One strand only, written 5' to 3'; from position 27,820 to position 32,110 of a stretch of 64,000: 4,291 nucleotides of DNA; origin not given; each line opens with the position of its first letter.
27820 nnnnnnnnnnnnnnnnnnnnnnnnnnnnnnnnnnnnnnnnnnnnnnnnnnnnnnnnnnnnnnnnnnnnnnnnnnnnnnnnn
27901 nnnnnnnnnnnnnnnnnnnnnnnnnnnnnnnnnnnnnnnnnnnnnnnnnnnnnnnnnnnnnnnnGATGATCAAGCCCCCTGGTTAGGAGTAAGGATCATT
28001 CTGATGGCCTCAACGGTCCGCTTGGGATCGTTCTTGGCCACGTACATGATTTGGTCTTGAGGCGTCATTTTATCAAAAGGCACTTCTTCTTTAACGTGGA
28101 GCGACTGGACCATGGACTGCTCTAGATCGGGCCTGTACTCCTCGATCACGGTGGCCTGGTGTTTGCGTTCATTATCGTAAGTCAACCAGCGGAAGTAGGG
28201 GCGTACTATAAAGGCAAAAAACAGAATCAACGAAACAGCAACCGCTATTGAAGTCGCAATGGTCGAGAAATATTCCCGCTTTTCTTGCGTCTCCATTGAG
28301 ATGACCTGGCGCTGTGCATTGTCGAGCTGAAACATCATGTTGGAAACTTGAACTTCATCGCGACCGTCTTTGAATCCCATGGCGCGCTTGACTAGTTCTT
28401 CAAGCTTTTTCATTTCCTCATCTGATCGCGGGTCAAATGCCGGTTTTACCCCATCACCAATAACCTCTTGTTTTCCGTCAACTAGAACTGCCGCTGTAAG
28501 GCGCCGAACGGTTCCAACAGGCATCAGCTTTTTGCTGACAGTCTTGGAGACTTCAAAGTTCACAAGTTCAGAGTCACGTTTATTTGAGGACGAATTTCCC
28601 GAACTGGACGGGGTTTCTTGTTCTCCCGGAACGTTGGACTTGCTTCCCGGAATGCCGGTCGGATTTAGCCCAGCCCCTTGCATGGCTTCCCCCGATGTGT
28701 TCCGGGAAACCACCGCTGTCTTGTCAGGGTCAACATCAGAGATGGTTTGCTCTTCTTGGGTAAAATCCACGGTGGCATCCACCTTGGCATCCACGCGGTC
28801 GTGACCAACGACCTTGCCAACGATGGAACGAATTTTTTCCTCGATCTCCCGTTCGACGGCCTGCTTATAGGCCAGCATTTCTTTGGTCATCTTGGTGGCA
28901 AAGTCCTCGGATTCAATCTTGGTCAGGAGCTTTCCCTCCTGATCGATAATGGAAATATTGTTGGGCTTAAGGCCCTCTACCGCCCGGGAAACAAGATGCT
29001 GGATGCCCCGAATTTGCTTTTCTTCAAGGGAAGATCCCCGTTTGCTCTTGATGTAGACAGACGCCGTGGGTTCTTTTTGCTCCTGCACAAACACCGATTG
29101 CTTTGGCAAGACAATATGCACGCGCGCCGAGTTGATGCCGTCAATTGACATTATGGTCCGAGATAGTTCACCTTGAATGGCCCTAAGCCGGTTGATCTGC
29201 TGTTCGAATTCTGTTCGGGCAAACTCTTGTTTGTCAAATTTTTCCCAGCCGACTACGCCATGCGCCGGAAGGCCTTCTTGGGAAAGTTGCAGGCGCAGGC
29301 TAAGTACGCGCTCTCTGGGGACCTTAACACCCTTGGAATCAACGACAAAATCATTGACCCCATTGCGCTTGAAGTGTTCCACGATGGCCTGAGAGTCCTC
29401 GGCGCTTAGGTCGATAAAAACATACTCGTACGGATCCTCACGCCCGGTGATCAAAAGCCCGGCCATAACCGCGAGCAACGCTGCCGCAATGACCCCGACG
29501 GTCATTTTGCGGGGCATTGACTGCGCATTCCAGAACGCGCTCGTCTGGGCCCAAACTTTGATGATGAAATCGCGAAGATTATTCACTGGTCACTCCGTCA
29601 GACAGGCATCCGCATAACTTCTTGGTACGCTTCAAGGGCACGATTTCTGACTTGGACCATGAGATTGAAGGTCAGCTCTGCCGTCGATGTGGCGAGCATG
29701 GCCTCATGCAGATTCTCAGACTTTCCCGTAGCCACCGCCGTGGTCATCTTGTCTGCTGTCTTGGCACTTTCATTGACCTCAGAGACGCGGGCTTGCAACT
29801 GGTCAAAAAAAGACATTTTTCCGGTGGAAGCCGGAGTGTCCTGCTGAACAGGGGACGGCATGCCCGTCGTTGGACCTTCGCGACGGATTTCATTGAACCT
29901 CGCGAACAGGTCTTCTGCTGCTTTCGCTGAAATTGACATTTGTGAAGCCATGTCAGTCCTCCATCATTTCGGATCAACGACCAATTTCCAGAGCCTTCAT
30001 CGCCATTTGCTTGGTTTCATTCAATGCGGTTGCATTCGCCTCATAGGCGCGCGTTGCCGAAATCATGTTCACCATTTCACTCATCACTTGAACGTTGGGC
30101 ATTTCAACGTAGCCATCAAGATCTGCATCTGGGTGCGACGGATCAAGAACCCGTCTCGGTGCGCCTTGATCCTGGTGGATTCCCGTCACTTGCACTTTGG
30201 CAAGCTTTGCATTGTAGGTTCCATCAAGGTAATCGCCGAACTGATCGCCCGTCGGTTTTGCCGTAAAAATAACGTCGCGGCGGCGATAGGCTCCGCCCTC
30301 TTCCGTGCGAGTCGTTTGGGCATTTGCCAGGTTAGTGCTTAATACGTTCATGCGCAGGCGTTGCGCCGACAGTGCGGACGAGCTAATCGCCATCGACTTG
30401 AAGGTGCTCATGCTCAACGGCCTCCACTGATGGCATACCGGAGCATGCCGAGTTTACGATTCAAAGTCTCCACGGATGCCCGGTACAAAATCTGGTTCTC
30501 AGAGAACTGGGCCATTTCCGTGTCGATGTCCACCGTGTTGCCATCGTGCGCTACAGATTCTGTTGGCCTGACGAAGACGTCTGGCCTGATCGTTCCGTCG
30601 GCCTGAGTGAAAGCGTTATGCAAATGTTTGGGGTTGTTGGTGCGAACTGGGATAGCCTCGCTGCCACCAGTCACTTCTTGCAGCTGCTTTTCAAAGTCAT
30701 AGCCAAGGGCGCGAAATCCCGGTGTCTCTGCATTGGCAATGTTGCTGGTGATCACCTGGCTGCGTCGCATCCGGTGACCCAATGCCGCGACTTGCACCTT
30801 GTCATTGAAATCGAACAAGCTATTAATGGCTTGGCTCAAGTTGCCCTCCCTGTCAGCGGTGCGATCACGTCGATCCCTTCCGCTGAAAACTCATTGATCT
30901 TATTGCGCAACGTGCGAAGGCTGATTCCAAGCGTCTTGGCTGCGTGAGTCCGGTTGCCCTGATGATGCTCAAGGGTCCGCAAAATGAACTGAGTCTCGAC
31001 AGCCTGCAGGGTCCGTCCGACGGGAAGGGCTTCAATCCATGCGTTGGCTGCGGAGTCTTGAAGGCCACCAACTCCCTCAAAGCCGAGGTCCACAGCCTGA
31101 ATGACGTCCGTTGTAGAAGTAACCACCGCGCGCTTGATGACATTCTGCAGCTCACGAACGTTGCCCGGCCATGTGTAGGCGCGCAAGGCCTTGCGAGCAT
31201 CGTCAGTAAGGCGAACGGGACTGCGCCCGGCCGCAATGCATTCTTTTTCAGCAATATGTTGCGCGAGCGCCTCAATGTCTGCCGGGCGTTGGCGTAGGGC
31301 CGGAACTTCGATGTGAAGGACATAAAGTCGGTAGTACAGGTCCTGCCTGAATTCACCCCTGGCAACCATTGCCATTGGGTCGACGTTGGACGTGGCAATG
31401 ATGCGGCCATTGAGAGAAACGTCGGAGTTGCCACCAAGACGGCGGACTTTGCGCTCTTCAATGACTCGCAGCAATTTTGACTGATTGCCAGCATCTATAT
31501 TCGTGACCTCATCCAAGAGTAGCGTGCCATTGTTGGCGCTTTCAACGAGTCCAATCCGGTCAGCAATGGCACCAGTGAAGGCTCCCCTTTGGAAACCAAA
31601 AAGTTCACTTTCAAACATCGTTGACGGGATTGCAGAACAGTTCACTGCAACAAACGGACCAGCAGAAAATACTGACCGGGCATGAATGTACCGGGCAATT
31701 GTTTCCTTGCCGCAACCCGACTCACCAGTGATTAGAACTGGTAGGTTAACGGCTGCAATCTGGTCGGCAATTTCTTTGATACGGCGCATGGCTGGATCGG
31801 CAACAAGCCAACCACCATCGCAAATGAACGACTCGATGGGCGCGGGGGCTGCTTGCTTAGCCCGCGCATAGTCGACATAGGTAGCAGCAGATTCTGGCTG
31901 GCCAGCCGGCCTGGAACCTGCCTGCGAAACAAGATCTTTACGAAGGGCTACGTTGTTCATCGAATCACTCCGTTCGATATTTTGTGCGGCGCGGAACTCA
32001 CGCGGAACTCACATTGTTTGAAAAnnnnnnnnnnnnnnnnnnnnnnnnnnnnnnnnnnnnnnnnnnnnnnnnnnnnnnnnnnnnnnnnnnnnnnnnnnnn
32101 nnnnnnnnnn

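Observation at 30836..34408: A perfect sigma54 promoter drives a 769-aa secreted TPR protein placed at the head of the flagellar rod/export operon, followed by a sensor-less sigma54 activator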

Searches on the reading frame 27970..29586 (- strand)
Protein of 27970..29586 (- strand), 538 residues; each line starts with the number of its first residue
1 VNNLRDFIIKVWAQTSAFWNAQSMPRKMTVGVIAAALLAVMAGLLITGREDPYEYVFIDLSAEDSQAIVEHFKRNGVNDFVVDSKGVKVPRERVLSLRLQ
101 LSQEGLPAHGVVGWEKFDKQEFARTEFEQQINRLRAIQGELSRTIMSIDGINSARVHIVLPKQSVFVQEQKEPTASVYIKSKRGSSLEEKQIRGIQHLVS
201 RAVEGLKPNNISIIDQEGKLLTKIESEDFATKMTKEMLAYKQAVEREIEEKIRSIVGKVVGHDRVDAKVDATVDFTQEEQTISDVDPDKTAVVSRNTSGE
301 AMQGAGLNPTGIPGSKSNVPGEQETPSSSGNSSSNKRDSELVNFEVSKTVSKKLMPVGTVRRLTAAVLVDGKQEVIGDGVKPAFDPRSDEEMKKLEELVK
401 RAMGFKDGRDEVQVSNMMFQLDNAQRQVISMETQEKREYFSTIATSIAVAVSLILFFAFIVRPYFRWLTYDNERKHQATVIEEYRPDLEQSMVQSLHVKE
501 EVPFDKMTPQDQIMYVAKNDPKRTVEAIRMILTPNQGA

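Call 5: search_protein_families(library=pfam, proteins=[window:27970-29586:-], max_evalue=0.01)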
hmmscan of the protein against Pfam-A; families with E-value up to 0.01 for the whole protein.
window:27970-29586:- (538 aa): 2 families
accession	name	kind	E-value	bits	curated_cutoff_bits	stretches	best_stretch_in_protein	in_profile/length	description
PF01514.23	YscJ_FliF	-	3.5e-58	196.8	24.4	1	52-222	5-178/179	Secretory protein of YscJ/FliF family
PF08345.17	YscJ_FliF_C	-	1.1e-36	126.9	23.8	1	258-419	3-147/147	Flagellar M-ring protein C-terminal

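Call 6: search_protein_families(library=ncbifam, proteins=[window:27970-29586:-], max_evalue=0.01)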
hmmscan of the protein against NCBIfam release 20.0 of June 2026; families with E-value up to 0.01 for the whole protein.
window:27970-29586:- (538 aa): 2 families
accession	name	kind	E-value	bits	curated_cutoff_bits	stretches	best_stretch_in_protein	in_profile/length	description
TIGR00206.1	fliF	equivalog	3.7e-110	369.5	129.75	1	7-532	4-551/555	flagellar basal-body MS-ring/collar protein FliF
TIGR02544.1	III_secr_YscJ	equivalog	1.9e-18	66.9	161.95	1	38-217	6-187/193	type III secretion system inner membrane ring lipoprotein SctJ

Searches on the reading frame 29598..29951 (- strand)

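Call 5: search_protein_families(library=pfam, proteins=[window:29598-29951:-], max_evalue=0.01)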
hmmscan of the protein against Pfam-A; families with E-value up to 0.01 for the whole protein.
window:29598-29951:- (117 aa): 1 family
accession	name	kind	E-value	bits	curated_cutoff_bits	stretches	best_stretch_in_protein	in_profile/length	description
PF02049.23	FliE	-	5.4e-27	94.2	22.4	1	36-117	9-89/89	Flagellar hook-basal body complex protein FliE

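Call 6: search_protein_families(library=ncbifam, proteins=[window:29598-29951:-], max_evalue=0.01)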
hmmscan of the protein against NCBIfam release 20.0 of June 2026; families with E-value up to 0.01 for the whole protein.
window:29598-29951:- (117 aa): 2 families
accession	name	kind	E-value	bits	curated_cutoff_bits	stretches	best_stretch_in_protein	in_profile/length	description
TIGR00205.2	fliE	equivalog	4.7e-26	90.8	30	1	48-117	1-71/71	flagellar hook-basal body complex protein FliE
NF009371.0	PRK12729.1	equivalog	0.0047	17.4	145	1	46-112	56-123/127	flagellar hook-basal body protein FliE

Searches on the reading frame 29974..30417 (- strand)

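Call 5: search_protein_families(library=pfam, proteins=[window:29974-30417:-], max_evalue=0.01)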
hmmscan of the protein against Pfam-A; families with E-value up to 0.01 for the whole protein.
window:29974-30417:- (147 aa): 2 families
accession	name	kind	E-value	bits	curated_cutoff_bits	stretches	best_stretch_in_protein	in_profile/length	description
PF06429.18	Flg_bbr_C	-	1.8e-14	53.4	23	1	101-144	2-45/46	Flagellar basal body rod FlgEFG protein C-terminal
PF00460.25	Flg_bb_rod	-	9.3e-06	25.9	20.7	1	11-36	3-28/31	Flagella basal body rod protein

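Call 6: search_protein_families(library=ncbifam, proteins=[window:29974-30417:-], max_evalue=0.01)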
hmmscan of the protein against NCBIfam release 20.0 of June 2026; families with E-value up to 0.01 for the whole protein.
window:29974-30417:- (147 aa): 21 families
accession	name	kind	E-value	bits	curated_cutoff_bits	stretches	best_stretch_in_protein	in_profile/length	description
TIGR01395.1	FlgC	equivalog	8.1e-51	171.9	102.1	1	6-147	1-137/137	flagellar basal body rod protein FlgC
NF009275.1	PRK12632.1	equivalog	5e-20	72.2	170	1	6-144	5-126/130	flagellar basal body rod protein FlgC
TIGR03506.1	FlgEFG_subfam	subfamily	1.6e-13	51.1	70.25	2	102-128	325-351/351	flagellar hook-basal body complex protein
TIGR02488.1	flgG_G_neg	equivalog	1.7e-13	50.7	252.75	2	101-140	214-253/259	flagellar basal-body rod protein FlgG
NF009456.0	PRK12816.1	equivalog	4.6e-10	39.6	416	1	101-143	218-260/264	flagellar basal body rod protein FlgG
TIGR02490.1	flgF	equivalog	1.2e-08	34.8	178.5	1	100-126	192-218/218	flagellar basal-body rod protein FlgF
NF009282.1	PRK12642.1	equivalog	3.3e-08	33.2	242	1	68-142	161-233/239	flagellar basal-body rod protein FlgF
TIGR01396.1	FlgB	equivalog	1.6e-07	31.6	59.05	1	8-143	4-130/131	flagellar basal body rod protein FlgB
NF005286.1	PRK06803.1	equivalog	2e-07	30.5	467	1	102-140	358-396/402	flagellar hook protein FlgE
NF004242.0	PRK05682.2-1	equivalog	1.4e-06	27.4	365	1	3-36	1-34/422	flagellar hook protein FlgE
NF004240.1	PRK05682.1-4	equivalog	3.7e-06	26.5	472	1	103-145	400-442/443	flagellar hook protein FlgE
NF004238.1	PRK05682.1-1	equivalog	5.6e-06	25.9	400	1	103-137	371-405/414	flagellar hook protein FlgE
NF004243.1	PRK05682.2-2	equivalog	5.9e-06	25.6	801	0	102-133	375-406/420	flagellar hook protein FlgE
TIGR02492.1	flgK_ends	equivalog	6.7e-06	25.7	170.75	1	8-58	2-46/437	flagellar hook-associated protein FlgK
NF004241.1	PRK05682.1-5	equivalog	2.1e-05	23.8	469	0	7-36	3-32/446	flagellar hook protein FlgE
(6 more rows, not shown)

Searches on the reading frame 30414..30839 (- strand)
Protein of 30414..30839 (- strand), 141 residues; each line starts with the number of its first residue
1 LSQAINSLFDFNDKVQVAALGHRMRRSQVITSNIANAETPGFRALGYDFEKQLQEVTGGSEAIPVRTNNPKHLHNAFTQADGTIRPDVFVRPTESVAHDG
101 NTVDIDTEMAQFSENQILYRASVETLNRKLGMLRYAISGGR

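Call 5: search_protein_families(library=pfam, proteins=[window:30414-30839:-], max_evalue=0.01)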
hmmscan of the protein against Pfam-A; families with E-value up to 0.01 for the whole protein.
window:30414-30839:- (141 aa): 1 family
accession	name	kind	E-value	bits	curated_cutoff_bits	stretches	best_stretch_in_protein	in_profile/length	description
PF00460.25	Flg_bb_rod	-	3e-05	24.3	20.7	1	19-43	7-31/31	Flagella basal body rod protein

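Call 6: search_protein_families(library=ncbifam, proteins=[window:30414-30839:-], max_evalue=0.01)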
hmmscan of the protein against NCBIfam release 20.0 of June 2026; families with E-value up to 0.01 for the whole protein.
window:30414-30839:- (141 aa): 19 families
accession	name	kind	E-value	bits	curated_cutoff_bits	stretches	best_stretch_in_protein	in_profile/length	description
TIGR01396.1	FlgB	equivalog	9.5e-28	97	59.05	1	15-137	7-130/131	flagellar basal body rod protein FlgB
NF009266.0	PRK12623.1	equivalog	1.5e-18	67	144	1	20-139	20-132/133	flagellar basal body rod protein FlgB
NF009328.0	PRK12685.1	equivalog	9.3e-18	64.7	169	1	15-139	11-115/116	flagellar basal body rod protein FlgB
NF009264.0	PRK12621.1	equivalog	1.5e-17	64.3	163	1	7-140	3-134/136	flagellar basal body rod protein FlgB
NF009263.0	PRK12620.1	equivalog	1.9e-17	63.5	158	1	15-139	11-132/133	flagellar basal body rod protein FlgB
NF009262.0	PRK12619.1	equivalog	4.2e-14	53.1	183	1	15-138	11-128/130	flagellar basal body rod protein FlgB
NF004654.1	PRK06004.1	equivalog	4.2e-13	50.4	142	1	20-137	6-124/126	flagellar basal body rod protein FlgB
NF005527.0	PRK07182.1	equivalog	2.4e-12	47.1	211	1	15-139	11-147/148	flagellar basal body rod protein FlgB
NF005280.0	PRK06797.1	equivalog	1.9e-11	44.7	106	1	26-130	18-126/135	flagellar basal body rod protein FlgB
NF009265.0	PRK12622.1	equivalog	9.6e-11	42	145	1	25-121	20-118/135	flagellar basal body rod protein FlgB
NF009270.0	PRK12627.1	equivalog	7.7e-10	39.3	128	1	18-138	13-126/128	FlgB family protein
NF004653.1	PRK06003.1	equivalog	8.1e-10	39.2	153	1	25-114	19-101/126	flagellar basal body rod protein FlgB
NF009267.0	PRK12624.1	equivalog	1.5e-08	35.2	241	1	20-133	18-136/143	flagellar basal body rod protein FlgB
NF009275.1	PRK12632.1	equivalog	1.3e-06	28.8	170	1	13-128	6-116/130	flagellar basal body rod protein FlgC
TIGR03506.1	FlgEFG_subfam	subfamily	3.5e-05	23.7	70.25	1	18-68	8-60/351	flagellar hook-basal body complex protein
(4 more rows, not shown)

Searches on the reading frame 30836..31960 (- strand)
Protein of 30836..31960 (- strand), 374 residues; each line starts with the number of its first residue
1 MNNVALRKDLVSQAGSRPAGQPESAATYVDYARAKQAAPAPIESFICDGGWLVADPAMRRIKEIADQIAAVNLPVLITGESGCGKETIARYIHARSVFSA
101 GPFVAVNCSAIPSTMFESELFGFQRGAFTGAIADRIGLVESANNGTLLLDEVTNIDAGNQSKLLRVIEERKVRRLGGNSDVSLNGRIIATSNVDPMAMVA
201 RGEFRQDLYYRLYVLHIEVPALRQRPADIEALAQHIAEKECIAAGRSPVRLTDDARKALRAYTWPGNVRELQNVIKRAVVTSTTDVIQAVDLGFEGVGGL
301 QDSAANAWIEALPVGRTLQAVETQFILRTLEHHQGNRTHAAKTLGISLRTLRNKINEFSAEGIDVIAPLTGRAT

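Call 5: search_protein_families(library=pfam, proteins=[window:30836-31960:-], max_evalue=0.01)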
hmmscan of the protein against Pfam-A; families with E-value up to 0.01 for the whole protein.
window:30836-31960:- (374 aa): 9 families
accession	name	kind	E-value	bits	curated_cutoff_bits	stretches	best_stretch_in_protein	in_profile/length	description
PF00158.32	Sigma54_activat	-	2.1e-60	203.7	20.2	1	54-218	4-168/168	Sigma-54 interaction domain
PF14532.12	Sigma54_activ_2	-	3.4e-21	76.4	25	1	56-222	5-138/138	Sigma-54 interaction domain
PF25601.1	AAA_lid_14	-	4.8e-21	74.8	27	1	223-295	1-73/87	AAA+ ATPase lid domain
PF02954.25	HTH_8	-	2.9e-13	49.7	22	1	318-358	2-42/42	Bacterial regulatory protein, Fis family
PF07728.20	AAA_5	-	7.4e-08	32.9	22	1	74-195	1-125/139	AAA domain (dynein-related subfamily)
PF00004.35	AAA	-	0.00032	21.6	21.2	1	75-192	1-109/131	ATPase family associated with various cellular activities (AAA)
PF13551.12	HTH_29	-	0.00046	20.7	28.1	1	332-366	10-44/64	Winged helix-turn helix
PF01078.27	Mg_chelatase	-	0.0015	18.4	20.3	0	133-193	96-158/207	Magnesium chelatase, subunit ChlI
PF07724.20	AAA_2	-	0.0036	17.8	27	1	76-195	7-127/166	AAA domain (Cdc48 subfamily)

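Call 6: search_protein_families(library=ncbifam, proteins=[window:30836-31960:-], max_evalue=0.01)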
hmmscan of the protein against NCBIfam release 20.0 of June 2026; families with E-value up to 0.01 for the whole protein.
window:30836-31960:- (374 aa): 32 families (the best 25 are shown)
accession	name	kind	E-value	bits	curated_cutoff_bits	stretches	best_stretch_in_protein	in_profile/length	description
NF050807.1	TransRegFlbDCaul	equivalog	4.8e-111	371.8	750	1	52-372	121-452/454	sigma-54-dependent transcriptional regulator FlbD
NF041552.1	TF_PrdR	equivalog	1.4e-91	307.6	795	1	58-358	276-576/577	sigma-54 dependent transcriptional regulator PrdR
NF008469.0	PRK11361.1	equivalog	8.8e-87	291.7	714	1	51-364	145-460/461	acetoacetate metabolism transcriptional regulator AtoC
TIGR02915.1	PEP_resp_reg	equivalog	3.3e-86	289.9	502.6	1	47-357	137-441/445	PEP-CTERM-box response regulator transcription factor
TIGR01817.1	nifA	equivalog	1.7e-81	274.6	528.85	1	54-304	201-450/534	nif-specific transcriptional activator NifA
NF003451.0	PRK05022.1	equivalog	2.8e-80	270.5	476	1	55-348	196-498/512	nitric oxide reductase transcriptional regulator NorR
NF038308.1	RNA_repair_RtcR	equivalog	1.3e-77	261.9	650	1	55-352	186-505/530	RNA repair transcriptional activator RtcR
TIGR02329.1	propionate_PrpR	equivalog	1.2e-74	251.9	499.2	1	53-356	216-525/526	propionate catabolism operon regulatory protein PrpR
TIGR01818.1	ntrC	equivalog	8.2e-74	249.1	558.6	1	55-357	140-462/463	nitrogen regulation protein NR(I)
TIGR02974.1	phageshock_pspF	equivalog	2e-73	247.6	443.55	1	56-285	6-236/336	phage shock protein operon transcriptional activator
NF011695.0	PRK15115.1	equivalog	5.6e-70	236.3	763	1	53-345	139-423/445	two-component system response regulator GlrR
NF007689.0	PRK10365.1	equivalog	5.2e-69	233.1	760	1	52-355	142-439/441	sigma-54-dependent response regulator transcription factor ZraR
NF041946.1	LuxO_transreg_Vib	equivalog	1.7e-68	231.5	800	1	53-288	137-372/463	quorum-sensing sigma-54 dependent transcriptional regulator LuxO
NF049963.1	RespRegFlgRCampy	domain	3.7e-68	230.4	750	1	48-358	133-427/429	fla regulon two-component system response regulator FlgR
NF011953.0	PRK15424.1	equivalog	9.3e-68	229.1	703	1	54-356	224-532/538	propionate catabolism operon regulatory protein PrpR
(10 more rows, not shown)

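Call 58: search_solved_structures(query=window:30836-31960:-, max_evalue=1e-20, show_alignments=0)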
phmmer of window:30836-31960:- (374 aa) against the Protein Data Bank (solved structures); distinct sequences matched with E-value up to 1e-20: 35.
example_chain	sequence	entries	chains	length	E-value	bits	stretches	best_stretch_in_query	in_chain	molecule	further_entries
4qhs_A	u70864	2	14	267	7.4e-66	226.1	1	51-297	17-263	Flagellar regulatory protein C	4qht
4l4u_A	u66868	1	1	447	9.6e-66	225.7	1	51-360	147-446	Transcriptional regulator (NtrC family)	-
6lua_A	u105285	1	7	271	5.4e-65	223.3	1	51-297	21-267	Flagellar regulatory protein C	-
6luf_A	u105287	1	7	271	1.4e-64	221.9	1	51-297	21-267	Flagellar regulatory protein C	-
1ny6_A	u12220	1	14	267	9.5e-63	215.9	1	51-287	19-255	transcriptional regulator (NtrC family)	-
4ly6_A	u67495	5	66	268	9.6e-63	215.9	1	51-287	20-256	Transcriptional regulator (NtrC family)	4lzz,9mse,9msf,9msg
9qq6_C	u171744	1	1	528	2.1e-62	214.7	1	55-355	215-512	Nif-specific regulatory protein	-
1ny5_A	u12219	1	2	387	2.8e-62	214.3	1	51-287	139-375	transcriptional regulator (NtrC family)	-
3m0e_A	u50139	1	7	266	6.5e-62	213.1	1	51-287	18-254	Transcriptional regulator (NtrC family)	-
1ojl_A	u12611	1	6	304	2.6e-61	211.2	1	54-355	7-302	TRANSCRIPTIONAL REGULATORY PROTEIN ZRAR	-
6iy8_A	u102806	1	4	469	6.9e-59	203.2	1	55-283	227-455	Positive regulator CapR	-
26jl_A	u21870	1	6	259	8.7e-58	199.6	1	57-286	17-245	Flagellar regulatory protein A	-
5ep1_A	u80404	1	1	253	2.8e-57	197.9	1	58-288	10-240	Putative repressor protein luxO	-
5ep2_A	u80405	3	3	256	2.9e-57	197.8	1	58-288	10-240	Putative repressor protein luxO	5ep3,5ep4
5ep0_A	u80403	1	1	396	5.5e-57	197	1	57-288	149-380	Putative repressor protein luxO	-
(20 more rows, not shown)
